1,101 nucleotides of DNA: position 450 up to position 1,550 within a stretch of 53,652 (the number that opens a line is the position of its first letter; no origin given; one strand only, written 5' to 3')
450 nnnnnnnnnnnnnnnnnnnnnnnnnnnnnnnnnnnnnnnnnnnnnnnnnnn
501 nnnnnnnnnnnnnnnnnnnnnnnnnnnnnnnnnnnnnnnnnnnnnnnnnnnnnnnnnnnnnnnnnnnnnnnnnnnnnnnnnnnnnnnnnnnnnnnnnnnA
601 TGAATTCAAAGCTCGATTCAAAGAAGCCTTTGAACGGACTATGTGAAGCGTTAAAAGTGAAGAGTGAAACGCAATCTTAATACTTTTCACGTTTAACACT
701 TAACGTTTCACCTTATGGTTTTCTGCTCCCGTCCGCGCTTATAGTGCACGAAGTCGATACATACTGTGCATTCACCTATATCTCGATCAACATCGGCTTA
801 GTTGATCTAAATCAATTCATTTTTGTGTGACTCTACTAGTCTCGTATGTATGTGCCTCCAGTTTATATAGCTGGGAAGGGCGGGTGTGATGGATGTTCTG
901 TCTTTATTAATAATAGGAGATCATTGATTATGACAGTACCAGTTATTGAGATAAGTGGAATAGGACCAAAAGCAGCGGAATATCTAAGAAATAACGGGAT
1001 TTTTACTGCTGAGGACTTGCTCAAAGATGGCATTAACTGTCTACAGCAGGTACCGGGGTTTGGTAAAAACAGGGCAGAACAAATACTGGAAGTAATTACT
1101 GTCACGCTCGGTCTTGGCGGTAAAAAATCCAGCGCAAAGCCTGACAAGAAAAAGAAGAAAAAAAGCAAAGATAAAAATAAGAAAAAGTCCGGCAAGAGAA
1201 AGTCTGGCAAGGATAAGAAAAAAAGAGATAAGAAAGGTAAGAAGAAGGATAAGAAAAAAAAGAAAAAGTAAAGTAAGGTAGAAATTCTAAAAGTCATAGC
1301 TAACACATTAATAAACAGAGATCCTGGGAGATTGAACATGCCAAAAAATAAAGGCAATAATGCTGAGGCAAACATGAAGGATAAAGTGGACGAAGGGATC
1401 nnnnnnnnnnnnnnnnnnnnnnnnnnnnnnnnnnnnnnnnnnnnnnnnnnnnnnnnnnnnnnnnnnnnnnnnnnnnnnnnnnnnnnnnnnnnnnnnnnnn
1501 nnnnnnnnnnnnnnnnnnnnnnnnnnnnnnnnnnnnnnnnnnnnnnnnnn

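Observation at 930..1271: HhH protein with a ~63% lysine tail just upstream of PPK2: possible polyP-DNA tether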

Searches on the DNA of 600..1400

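Call 64: search_rna_families(source=window, start=600, end=1400, threshold=evalue, max_evalue=1)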
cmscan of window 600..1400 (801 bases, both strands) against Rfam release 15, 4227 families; matches with E-value up to 1: 0.
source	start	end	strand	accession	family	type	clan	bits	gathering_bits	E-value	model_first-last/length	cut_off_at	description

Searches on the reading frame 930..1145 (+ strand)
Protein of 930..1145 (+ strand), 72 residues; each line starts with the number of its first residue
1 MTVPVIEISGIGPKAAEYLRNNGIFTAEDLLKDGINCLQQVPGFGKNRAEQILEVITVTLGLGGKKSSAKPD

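Call 4: search_protein_families(library=pfam, proteins=[window:930-1121:+], max_evalue=1)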
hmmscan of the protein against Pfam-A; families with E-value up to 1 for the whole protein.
window:930-1121:+ (64 aa): 12 families
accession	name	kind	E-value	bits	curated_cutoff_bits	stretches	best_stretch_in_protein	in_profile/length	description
PF14520.12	HHH_5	-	4.6e-13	49.9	27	1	5-54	4-53/57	Helix-hairpin-helix domain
PF10391.15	DNA_pol_lambd_f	-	3e-05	24.2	29.8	1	7-34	5-32/51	Fingers domain of DNA polymerase lambda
PF11798.14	IMS_HHH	-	9.1e-05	22.9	24.4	1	3-24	11-32/32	IMS family HHH motif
PF00633.29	HHH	-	0.002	18.4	24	0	38-54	13-29/30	Helix-hairpin-helix motif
PF11731.14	Cdd1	-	0.0033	18.1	25.5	1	7-31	10-34/86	Pathogenicity locus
PF12836.13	HHH_3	-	0.0088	16.6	27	0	38-54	16-32/65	Helix-hairpin-helix motif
PF02961.22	SAM_BAF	-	0.02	15.8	25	1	4-32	19-47/88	Barrier to autointegration factor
PF03118.21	RNA_pol_A_CTD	-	0.024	14.8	23.8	1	15-55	24-64/67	Bacterial RNA polymerase, alpha chain C terminal domain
PF14716.13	HHH_8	-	0.05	14.4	30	0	38-56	50-68/73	Helix-hairpin-helix domain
PF14229.12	DUF4332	-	0.094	13.3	23.2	1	10-34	2-26/122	Domain of unknown function (DUF4332)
PF12826.13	HHH_2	-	0.15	12.7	27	0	10-54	10-53/64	Helix-hairpin-helix motif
PF22525.1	H2TH_5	-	0.16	12.4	27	1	37-58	29-50/71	S13-like H2TH domain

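Call 5: find_homologous_proteins(query=window:930-1145:+, max_evalue=0.001)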
Query seq(72 aa) (72 aa): 22 proteins with E <= 0.001 among 22 candidates.
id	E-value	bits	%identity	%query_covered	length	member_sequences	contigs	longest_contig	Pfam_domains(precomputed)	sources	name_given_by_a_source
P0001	8.2e-37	142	96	100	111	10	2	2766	PF14520.13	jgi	jgi:Holliday junction resolvasome RuvABC DNA-binding subunit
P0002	7.3e-36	139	94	89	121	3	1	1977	PF14520.13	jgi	-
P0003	5.2e-35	136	90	88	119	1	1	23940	PF14520.13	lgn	-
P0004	7.9e-35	135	90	88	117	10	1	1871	PF14520.13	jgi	jgi:Holliday junction resolvasome RuvABC DNA-binding subunit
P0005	1.7e-34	134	88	89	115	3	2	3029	PF14520.13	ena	-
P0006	2.6e-34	134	87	88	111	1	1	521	PF14520.13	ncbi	-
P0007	5.4e-33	130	89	89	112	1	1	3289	PF14520.13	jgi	-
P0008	6.2e-33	129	85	83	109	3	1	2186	PF14520.13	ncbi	-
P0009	1.0e-32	129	91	89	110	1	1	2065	PF14520.13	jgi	jgi:hypothetical protein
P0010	1.2e-32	129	86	99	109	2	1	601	PF14520.13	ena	-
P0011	1.9e-32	128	87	88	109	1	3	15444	PF14520.13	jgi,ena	jgi:Holliday junction resolvasome RuvABC DNA-binding subunit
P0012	6.6e-32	126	84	89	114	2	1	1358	PF14520.13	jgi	jgi:Holliday junction resolvasome RuvABC DNA-binding subunit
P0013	1.4e-31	125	87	85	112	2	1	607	PF14520.13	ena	-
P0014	1.9e-31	125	86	88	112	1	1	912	PF14520.13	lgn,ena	-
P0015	2.9e-31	124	83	96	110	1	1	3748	PF14520.13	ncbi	-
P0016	4.3e-31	124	84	89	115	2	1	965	PF14520.13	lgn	-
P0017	2.2e-27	112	75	94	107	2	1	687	PF14520.13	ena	-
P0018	7.9e-25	104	72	96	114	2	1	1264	PF14520.13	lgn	-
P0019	1.1e-24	103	71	97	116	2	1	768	PF14520.13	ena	-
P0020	4.6e-23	98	70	96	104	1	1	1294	PF14520.13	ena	-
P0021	1.8e-22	96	73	86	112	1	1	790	PF14520.13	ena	-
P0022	2.0e-15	74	80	64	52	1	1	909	PF14520.13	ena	-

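Call 10: find_encoding_contigs(protein=P0003, flank=8000, max_places=4)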
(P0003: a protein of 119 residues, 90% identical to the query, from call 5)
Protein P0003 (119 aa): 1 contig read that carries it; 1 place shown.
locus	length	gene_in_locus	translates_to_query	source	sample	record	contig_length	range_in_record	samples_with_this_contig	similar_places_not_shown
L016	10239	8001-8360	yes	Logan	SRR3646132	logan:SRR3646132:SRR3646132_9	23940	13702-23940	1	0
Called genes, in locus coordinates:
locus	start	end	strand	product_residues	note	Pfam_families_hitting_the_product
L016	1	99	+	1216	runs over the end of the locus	PF01590:GAF, PF13185:GAF_2, PF00989:PAS, PF13426:PAS_9, PF01590:GAF, PF13185:GAF_2, PF08447:PAS_3, PF00990:GGDEF, +10 more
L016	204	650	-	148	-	PF00436:SSB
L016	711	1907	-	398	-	PF07690:MFS_1, PF00083:Sugar_tr, PF07690:MFS_1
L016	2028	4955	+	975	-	PF00005:ABC_tran (faint), PF02463:SMC_N (faint), PF03193:RsgA_GTPase (faint), PF13191:AAA_16 (faint), PF13304:AAA_21 (faint), PF13476:AAA_23 (faint), PF17760:UvrA_inter, PF17755:UvrA_DNA-bind, +1 more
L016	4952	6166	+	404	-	PF22807:TrAA12, PF07995:GSDH (faint), PF22807:TrAA12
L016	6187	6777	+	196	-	PF07298:NnrU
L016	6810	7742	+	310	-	PF00294:PfkB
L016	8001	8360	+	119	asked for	PF14520:HHH_5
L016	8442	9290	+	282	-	PF03976:PPK2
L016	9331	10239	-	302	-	?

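Call 11: find_encoding_contigs(protein=P0011, flank=8000, max_places=4)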
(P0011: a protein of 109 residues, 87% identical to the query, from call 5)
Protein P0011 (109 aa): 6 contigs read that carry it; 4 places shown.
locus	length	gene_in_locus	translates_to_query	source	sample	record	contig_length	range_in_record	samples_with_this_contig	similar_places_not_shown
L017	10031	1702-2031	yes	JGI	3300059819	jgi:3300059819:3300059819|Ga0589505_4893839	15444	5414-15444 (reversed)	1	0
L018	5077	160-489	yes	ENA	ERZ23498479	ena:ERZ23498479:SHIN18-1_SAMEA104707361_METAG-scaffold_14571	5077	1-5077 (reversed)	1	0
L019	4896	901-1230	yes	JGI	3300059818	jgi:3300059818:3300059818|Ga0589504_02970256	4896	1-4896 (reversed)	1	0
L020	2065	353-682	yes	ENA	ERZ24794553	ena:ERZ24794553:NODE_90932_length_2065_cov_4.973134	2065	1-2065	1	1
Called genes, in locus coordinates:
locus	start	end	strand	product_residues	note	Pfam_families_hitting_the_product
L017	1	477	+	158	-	?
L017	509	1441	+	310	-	PF00294:PfkB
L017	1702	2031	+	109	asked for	PF14520:HHH_5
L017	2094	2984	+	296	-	PF03976:PPK2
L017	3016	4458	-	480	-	PF01384:PHO4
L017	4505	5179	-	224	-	PF01865:PhoU_div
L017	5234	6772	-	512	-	PF02541:Ppx-GppA, PF21447:Ppx-GppA_III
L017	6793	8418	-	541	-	PF05235:CHAD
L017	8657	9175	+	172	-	PF00300:His_Phos_1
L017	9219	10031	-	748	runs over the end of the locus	PF13089:PP_kinase_N, PF02503:PP_kinase, PF17941:PP_kinase_C_1, PF13091:PLDc_2 (weak), PF13090:PP_kinase_C, PF13091:PLDc_2 (weak)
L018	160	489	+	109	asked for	PF14520:HHH_5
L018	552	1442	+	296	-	PF03976:PPK2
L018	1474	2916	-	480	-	PF01384:PHO4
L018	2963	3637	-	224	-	PF01865:PhoU_div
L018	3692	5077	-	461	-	?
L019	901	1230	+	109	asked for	PF14520:HHH_5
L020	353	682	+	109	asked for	PF14520:HHH_5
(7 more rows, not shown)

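Call 15: find_encoding_contigs(protein=P0015, flank=5000, max_places=4)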
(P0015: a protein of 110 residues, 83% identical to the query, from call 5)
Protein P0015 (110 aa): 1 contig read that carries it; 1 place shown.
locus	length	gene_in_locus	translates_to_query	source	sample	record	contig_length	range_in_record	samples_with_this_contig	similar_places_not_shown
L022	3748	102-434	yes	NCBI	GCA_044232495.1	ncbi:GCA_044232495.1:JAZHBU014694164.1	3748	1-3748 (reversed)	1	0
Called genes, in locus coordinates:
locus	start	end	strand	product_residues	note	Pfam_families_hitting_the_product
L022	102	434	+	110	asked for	PF14520:HHH_5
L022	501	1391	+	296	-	PF03976:PPK2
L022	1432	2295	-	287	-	PF01384:PHO4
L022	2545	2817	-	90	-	PF01384:PHO4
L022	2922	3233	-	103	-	PF01865:PhoU_div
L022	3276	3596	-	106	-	PF01865:PhoU_div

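Call 16: find_encoding_contigs(protein=P0008, flank=5000, max_places=4)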
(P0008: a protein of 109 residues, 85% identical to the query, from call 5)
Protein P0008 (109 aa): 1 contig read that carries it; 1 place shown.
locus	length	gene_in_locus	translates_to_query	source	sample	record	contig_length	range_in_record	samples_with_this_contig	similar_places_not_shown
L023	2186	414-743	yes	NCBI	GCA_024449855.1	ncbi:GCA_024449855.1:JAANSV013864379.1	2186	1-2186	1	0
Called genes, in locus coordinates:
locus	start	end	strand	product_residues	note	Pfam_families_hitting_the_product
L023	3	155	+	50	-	?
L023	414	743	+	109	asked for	PF14520:HHH_5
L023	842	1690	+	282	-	PF03976:PPK2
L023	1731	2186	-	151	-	?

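Call 34: search_solved_structures(query=A2, max_evalue=0.01)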
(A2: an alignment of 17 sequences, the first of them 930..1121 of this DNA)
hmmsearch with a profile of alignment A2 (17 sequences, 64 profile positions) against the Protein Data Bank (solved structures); distinct sequences matched with E-value up to 0.01: 12.
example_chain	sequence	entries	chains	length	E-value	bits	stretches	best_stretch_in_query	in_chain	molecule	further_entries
7yll_A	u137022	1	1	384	1.3e-05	28.3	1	3-32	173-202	DNA polymerase IV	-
3au2_A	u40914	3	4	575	0.00037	23.6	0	5-60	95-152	DNA polymerase beta family (X family)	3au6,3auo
3b0x_A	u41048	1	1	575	0.00037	23.6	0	5-60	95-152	DNA polymerase beta family (X family)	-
3b0y_A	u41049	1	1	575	0.00037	23.6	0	5-60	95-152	DNA polymerase beta family (X family)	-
5v8z_A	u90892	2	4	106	0.0013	21.8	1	15-60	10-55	Endoplasmic reticulum resident protein 29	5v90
3v72_A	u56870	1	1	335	0.0039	20.3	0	8-33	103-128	DNA polymerase beta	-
1bpd_A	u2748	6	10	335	0.0039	20.3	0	8-33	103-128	DNA POLYMERASE BETA | PROTEIN (DNA POLYMERASE BETA (E.C.2.7.7.7))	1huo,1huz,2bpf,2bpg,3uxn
1bpe_A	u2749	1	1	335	0.0039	20.3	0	8-33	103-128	DNA POLYMERASE BETA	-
3uxo_A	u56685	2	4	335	0.0039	20.3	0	8-33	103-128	DNA polymerase beta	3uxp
3v7j_A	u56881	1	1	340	0.0041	20.3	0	8-33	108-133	DNA polymerase beta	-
3v7k_A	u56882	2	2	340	0.0051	20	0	8-33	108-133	DNA polymerase beta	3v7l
2qc7_A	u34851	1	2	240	0.0067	19.6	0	15-60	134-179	Endoplasmic reticulum protein ERp29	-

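Call 36: search_protein_representatives(alignment_id=A2)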
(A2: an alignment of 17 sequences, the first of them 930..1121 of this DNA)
Query: 17 sequences, 64 profile positions. Proteins with E-value up to 0.001 (for the whole library): 498; up to 1e-10: 44; up to 1e-30: 0. The best 150 are listed.
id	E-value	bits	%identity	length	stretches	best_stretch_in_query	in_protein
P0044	4.0e-28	113.2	-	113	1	1-63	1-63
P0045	1.1e-21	92.7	-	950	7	7-55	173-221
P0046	2.1e-21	91.7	-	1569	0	-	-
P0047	4.0e-20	87.6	-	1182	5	7-42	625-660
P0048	1.6e-17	79.3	-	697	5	8-30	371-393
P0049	7.5e-17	77.1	-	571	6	7-39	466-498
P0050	3.7e-16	74.9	-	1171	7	8-50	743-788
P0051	8.0e-16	73.8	-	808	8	8-31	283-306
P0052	1.2e-15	73.3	-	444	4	7-54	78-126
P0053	3.0e-15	72.0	-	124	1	1-60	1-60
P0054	3.9e-15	71.6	-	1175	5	7-31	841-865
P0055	1.4e-14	69.9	-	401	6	5-30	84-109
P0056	2.6e-14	69.0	-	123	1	1-60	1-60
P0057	3.4e-14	68.6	-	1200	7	8-30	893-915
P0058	6.7e-14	67.7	-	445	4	5-41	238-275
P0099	1.0e-09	54.3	-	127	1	1-52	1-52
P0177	9.3e-07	44.8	-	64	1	1-47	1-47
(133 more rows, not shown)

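Call 42: find_homologous_proteins(query=A3, max_evalue=1e-8)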
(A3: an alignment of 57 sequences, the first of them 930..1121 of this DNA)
Query A3 (57 sequences) (64 aa, profile of the alignment): 33 proteins with E <= 1e-8 among 332 candidates.
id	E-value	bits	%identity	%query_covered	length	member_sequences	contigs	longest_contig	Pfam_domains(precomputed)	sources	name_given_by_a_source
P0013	3.4e-20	90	87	95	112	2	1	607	PF14520.13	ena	-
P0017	6.7e-20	89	75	100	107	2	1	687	PF14520.13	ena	-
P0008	8.1e-20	88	85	94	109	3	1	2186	PF14520.13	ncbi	-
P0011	1.2e-19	88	87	98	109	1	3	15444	PF14520.13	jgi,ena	jgi:Holliday junction resolvasome RuvABC DNA-binding subunit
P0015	1.2e-19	88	83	100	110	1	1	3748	PF14520.13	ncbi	-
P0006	1.5e-19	88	87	98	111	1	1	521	PF14520.13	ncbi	-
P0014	1.6e-19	87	86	98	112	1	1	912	PF14520.13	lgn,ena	-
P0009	1.6e-19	87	91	100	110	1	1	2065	PF14520.13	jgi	jgi:hypothetical protein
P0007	3.1e-19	87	89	100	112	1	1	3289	PF14520.13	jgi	-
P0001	4.3e-19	86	95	100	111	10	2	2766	PF14520.13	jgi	jgi:Holliday junction resolvasome RuvABC DNA-binding subunit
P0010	6.3e-19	86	86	100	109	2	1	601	PF14520.13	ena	-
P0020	1.2e-18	85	72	94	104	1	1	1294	PF14520.13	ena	-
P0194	1.5e-18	84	44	86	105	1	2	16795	PF14520.13,PF11798.15,PF00633.30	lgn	-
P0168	1.4e-17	81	42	78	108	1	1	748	PF14520.13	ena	-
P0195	1.6e-17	81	38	100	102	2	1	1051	PF14520.13,PF00633.30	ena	-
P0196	3.6e-17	80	38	86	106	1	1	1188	PF10391.16,PF14520.13,PF25453.2,PF00633.30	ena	-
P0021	5.5e-17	79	73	97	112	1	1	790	PF14520.13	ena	-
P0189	2.3e-16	77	46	75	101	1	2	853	PF14520.13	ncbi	-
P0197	3.5e-16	77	33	77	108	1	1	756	PF14520.13,PF00633.30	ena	-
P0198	4.2e-16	77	37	84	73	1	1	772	PF14520.13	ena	-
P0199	5.3e-16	76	41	67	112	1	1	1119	PF14520.13,PF00633.30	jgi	-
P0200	5.7e-16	76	37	72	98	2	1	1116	PF14520.13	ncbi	-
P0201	8.4e-16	76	42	81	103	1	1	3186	PF14520.13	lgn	-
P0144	4.0e-15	73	40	86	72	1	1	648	PF14520.13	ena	-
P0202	7.6e-15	72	42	75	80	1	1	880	PF14520.13,PF00633.30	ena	-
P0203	7.8e-15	72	36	83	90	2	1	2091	PF14520.13,PF00633.30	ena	-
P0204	1.0e-14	72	36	70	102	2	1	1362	PF14520.13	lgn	-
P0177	1.7e-14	71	49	70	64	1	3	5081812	PF10391.16,PF14520.13,PF11798.15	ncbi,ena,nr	nr:helix-hairpin-helix domain-containing protein [uncultured Desulfobulbus sp.]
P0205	7.9e-14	69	41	61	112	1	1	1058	PF14520.13,PF00633.30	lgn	-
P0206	1.1e-13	69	38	61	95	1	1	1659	PF12826.14,PF14520.13,PF00633.30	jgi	-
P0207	3.8e-13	67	47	70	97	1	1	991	PF14520.13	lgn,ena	-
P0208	4.3e-13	67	36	61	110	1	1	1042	PF12826.14,PF14520.13,PF00633.30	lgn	-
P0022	1.9e-10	58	80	72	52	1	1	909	PF14520.13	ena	-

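Call 44: find_encoding_contigs(protein=P0194, flank=8000, max_places=3)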
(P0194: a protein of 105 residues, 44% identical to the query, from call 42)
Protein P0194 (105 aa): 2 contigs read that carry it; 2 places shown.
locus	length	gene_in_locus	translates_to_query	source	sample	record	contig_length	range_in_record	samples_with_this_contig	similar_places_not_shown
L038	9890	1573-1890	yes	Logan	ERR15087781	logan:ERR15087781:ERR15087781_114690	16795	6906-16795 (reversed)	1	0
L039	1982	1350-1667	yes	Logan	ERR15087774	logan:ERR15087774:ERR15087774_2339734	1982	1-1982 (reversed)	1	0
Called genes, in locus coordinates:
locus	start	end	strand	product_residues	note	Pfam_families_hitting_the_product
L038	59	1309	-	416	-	PF01595:CNNM, PF00571:CBS, PF03471:CorC_HlyC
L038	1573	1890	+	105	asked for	PF11798:IMS_HHH (faint), PF14520:HHH_5, PF00633:HHH (faint)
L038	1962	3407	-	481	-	PF00149:Metallophos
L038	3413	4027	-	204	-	-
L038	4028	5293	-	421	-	PF01384:PHO4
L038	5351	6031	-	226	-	PF01865:PhoU_div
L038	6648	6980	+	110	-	-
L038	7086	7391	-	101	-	-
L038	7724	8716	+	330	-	PF03976:PPK2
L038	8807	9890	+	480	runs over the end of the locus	PF01595:CNNM, PF00571:CBS (weak), PF03471:CorC_HlyC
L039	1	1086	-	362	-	?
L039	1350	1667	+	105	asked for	PF11798:IMS_HHH (faint), PF14520:HHH_5, PF00633:HHH (faint)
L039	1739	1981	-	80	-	?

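Call 45: find_encoding_contigs(protein=P0177, flank=10000, max_places=3)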
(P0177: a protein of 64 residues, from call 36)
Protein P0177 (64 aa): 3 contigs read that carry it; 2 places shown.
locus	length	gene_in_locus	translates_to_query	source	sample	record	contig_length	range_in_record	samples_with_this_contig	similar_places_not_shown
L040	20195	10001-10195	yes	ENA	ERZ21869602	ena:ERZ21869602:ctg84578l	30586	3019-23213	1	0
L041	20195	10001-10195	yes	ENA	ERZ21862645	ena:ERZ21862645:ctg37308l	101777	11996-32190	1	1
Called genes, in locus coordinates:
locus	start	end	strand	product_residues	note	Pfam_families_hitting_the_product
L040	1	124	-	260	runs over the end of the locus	PF11104:PilM_2, PF14450:FtsA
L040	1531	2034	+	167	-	PF00672:HAMP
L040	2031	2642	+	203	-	PF00015:MCPsignal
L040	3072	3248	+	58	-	-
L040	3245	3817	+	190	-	-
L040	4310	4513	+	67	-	-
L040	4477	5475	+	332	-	PF00672:HAMP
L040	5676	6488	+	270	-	PF01042:Ribonuc_L-PSP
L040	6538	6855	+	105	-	-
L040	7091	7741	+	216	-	PF01464:SLT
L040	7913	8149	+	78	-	-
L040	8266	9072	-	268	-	PF00149:Metallophos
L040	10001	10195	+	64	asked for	PF11798:IMS_HHH (faint), PF14520:HHH_5, PF10391:DNA_pol_lambd_f (faint)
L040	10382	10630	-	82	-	-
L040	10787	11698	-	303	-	PF01471:PG_binding_1, PF09374:PG_binding_3 (faint), PF01510:Amidase_2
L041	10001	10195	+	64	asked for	PF11798:IMS_HHH (faint), PF14520:HHH_5, PF10391:DNA_pol_lambd_f (faint)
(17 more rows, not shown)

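Call 52: find_encoding_contigs(protein=P0099, flank=10000, max_places=2)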
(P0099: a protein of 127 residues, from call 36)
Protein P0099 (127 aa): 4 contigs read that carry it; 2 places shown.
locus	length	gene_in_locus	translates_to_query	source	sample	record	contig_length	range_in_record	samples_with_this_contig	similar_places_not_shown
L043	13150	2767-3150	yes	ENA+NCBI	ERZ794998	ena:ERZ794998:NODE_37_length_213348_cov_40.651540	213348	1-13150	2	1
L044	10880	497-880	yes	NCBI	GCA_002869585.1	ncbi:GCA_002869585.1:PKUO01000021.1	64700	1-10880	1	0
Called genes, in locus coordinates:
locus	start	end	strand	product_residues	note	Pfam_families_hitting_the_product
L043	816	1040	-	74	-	PF04014:MazE_antitoxin (weak)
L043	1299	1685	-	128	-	-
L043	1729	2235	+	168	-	PF00186:DHFR_1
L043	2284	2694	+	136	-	-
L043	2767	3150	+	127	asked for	PF14520:HHH_5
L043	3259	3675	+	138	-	PF04828:GFA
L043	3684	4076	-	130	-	-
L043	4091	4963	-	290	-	PF03631:Virul_fac_BrkB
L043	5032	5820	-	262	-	PF01987:AIM24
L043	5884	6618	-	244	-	-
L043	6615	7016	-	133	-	PF02472:ExbD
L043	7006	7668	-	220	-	PF01618:MotA_ExbB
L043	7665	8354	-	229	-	PF02683:DsbD_TM, PF13386:DsbD_2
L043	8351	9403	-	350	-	PF12801:Fer4_5, PF00037:Fer4 (faint), PF25160:LdpA_Fe-S-bd (faint), PF13237:Fer4_10, PF12838:Fer4_7 (weak), PF13187:Fer4_9 (weak)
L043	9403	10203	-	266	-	-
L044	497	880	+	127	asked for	PF14520:HHH_5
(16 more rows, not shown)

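Call 78: search_protein_families(library=pfam, proteins=[L038:3413-4024:-, L038:1962-3404:-, L038:6648-6977:+, L038:7086-7388:-], max_evalue=0.01)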
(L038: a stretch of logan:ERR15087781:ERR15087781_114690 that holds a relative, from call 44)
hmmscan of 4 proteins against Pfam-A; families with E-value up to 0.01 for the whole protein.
L038:3413-4024:- (203 aa): 3 families
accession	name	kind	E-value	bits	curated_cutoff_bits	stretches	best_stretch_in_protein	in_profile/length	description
PF13555.12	AAA_29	-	0.00087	19.4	27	1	17-45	12-39/61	P-loop containing region of AAA domain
PF03215.21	Rad17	-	0.0034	17.8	23.8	1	9-48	26-65/186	Rad17 P-loop domain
PF13671.12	AAA_33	-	0.0058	17.4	27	0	32-64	3-33/143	AAA domain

L038:1962-3404:- (480 aa): 1 family
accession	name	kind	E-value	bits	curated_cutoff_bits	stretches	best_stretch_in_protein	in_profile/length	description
PF00149.33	Metallophos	-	3e-11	44.5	21.5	1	226-426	4-159/191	Calcineurin-like phosphoesterase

L038:6648-6977:+ (110 aa): 0 families

L038:7086-7388:- (100 aa): 1 family
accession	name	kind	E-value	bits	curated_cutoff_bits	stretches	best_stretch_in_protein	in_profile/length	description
PF24151.2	ArlX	-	0.0027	17.7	28.7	1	16-89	23-96/229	ArlX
